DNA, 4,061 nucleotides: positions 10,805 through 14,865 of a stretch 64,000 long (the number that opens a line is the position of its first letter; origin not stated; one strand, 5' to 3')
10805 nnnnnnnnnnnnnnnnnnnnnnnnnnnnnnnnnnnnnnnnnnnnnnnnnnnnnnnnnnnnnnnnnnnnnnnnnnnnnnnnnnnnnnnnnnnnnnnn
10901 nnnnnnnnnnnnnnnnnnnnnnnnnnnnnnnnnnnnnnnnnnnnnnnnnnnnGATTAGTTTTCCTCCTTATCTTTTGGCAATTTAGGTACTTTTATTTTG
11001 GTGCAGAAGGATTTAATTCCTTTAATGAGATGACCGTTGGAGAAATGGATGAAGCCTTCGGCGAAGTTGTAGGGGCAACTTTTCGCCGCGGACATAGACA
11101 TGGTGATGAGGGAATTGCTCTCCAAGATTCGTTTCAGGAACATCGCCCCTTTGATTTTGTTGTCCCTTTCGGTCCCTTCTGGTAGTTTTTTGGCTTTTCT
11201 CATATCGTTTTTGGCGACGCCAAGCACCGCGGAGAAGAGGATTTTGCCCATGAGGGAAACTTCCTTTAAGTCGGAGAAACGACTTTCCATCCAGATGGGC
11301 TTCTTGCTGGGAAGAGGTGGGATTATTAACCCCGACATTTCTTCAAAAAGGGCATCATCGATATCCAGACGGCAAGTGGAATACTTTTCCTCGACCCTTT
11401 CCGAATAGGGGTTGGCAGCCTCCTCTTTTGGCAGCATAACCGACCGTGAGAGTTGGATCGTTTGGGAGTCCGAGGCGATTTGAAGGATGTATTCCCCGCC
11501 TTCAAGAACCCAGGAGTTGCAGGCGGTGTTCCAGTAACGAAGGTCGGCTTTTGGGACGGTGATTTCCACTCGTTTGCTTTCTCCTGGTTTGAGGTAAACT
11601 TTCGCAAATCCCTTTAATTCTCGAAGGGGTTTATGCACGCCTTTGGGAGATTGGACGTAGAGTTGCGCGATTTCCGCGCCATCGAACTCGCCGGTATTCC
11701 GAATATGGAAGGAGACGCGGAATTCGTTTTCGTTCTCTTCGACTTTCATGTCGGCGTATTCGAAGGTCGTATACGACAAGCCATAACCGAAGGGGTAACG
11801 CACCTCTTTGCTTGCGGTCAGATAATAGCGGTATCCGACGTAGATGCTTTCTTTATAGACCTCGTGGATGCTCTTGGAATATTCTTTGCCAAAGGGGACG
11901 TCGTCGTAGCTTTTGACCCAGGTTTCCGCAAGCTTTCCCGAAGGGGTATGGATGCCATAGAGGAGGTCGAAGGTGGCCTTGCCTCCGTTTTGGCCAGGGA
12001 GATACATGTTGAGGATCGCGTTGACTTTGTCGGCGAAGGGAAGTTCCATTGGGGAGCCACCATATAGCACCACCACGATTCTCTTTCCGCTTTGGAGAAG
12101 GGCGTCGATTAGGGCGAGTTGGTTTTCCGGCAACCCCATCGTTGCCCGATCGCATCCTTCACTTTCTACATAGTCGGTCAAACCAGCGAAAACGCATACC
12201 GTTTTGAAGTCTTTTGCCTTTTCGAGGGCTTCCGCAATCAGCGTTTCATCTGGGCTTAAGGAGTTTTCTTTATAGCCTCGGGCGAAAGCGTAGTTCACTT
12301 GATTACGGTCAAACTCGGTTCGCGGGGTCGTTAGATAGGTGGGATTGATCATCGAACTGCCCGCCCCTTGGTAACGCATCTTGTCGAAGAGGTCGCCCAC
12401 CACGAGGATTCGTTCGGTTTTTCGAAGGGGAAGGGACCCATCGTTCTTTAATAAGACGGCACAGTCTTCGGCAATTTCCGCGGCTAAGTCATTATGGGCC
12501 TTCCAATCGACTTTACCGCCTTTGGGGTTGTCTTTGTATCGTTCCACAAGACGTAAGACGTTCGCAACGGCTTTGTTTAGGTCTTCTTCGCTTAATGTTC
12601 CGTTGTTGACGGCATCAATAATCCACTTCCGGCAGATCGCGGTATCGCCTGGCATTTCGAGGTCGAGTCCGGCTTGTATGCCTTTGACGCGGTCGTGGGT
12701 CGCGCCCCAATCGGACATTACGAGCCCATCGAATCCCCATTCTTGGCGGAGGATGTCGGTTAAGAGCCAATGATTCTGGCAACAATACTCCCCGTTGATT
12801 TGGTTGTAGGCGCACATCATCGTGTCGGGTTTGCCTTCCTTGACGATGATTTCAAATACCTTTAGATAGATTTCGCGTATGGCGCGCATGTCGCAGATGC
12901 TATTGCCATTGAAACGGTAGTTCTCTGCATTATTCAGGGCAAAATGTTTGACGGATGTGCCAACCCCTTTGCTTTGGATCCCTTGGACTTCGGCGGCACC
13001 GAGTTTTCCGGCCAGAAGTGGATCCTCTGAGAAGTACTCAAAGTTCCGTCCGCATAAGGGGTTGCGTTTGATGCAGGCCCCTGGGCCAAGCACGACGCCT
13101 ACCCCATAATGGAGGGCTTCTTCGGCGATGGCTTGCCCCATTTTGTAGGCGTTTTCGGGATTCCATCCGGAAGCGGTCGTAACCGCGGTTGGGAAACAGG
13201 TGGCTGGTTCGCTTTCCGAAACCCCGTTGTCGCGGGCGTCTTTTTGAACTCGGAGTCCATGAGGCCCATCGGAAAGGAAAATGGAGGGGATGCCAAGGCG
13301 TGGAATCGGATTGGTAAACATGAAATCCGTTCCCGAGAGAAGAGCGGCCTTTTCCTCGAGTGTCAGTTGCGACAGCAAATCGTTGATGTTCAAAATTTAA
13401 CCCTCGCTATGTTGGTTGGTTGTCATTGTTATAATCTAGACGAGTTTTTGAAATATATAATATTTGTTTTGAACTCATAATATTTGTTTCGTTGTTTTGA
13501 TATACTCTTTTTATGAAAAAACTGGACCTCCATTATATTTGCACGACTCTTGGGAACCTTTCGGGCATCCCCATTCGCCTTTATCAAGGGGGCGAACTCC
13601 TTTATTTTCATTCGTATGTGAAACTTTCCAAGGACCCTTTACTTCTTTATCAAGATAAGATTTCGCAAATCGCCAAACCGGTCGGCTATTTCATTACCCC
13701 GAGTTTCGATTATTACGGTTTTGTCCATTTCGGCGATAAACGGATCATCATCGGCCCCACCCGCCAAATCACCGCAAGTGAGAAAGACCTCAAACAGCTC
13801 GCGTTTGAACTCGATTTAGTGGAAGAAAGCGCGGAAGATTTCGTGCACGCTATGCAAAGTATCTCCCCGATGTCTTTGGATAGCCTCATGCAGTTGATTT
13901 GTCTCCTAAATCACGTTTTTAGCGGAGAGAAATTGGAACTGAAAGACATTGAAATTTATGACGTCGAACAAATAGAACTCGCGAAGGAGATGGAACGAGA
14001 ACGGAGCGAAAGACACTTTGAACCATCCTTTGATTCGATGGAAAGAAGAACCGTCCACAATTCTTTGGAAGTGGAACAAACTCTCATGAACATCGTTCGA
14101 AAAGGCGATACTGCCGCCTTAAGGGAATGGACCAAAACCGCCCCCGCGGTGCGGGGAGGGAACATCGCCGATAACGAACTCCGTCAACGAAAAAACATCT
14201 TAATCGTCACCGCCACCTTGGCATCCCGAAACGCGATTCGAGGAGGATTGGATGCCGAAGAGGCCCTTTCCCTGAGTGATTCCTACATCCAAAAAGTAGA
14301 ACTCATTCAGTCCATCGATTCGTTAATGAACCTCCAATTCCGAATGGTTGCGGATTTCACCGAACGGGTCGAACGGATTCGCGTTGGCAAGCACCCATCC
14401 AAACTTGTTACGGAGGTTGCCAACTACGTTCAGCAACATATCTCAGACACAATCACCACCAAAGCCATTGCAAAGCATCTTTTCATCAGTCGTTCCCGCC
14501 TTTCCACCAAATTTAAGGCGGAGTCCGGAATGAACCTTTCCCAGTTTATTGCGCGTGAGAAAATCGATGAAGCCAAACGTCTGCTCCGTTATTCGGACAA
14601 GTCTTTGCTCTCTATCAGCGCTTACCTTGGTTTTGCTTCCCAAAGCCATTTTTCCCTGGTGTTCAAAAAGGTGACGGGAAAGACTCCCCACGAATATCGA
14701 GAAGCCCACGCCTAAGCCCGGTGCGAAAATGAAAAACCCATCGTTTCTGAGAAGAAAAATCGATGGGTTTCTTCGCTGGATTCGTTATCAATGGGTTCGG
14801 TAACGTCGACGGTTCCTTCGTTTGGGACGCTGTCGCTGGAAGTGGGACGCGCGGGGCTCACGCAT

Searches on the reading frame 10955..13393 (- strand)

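Call 19: search_protein_families(library=pfam, proteins=[window:10955-13393:-], max_evalue=0.0001)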
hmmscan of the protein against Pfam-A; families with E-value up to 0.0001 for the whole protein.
window:10955-13393:- (812 aa): 3 families
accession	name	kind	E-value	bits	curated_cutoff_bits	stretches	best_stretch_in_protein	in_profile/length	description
PF01915.27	Glyco_hydro_3_C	-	4.9e-47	160.9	31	1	313-541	2-200/200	Glycosyl hydrolase family 3 C-terminal domain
PF00933.27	Glyco_hydro_3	-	1e-39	137.3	27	1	58-282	76-316/316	Glycosyl hydrolase family 3 N terminal domain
PF14310.12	Fn3-like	-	1.1e-23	83.6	25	1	574-643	1-71/71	Fibronectin type III-like domain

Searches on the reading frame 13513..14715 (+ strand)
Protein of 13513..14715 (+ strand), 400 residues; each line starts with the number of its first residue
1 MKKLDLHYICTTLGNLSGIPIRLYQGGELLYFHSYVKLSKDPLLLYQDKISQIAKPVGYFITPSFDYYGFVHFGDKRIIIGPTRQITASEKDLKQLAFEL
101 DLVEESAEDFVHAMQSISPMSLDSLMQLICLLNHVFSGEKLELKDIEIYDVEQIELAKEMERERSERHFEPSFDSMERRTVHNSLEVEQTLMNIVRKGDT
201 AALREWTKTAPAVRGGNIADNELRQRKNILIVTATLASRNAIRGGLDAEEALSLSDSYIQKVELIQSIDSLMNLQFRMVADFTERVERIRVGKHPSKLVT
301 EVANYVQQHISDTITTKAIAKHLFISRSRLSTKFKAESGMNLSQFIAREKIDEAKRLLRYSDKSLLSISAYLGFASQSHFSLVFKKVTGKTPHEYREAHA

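Call 19: search_protein_families(library=pfam, proteins=[window:13513-14715:+], max_evalue=0.0001)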
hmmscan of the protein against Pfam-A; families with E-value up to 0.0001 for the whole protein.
window:13513-14715:+ (400 aa): 2 families
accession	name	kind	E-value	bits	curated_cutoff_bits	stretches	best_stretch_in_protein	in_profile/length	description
PF12833.13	HTH_18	-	4.6e-22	78.6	33.6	1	319-397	1-79/80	Helix-turn-helix domain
PF00165.29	HTH_AraC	-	1e-13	51.5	26.6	1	361-396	7-41/42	Bacterial regulatory helix-turn-helix proteins, AraC family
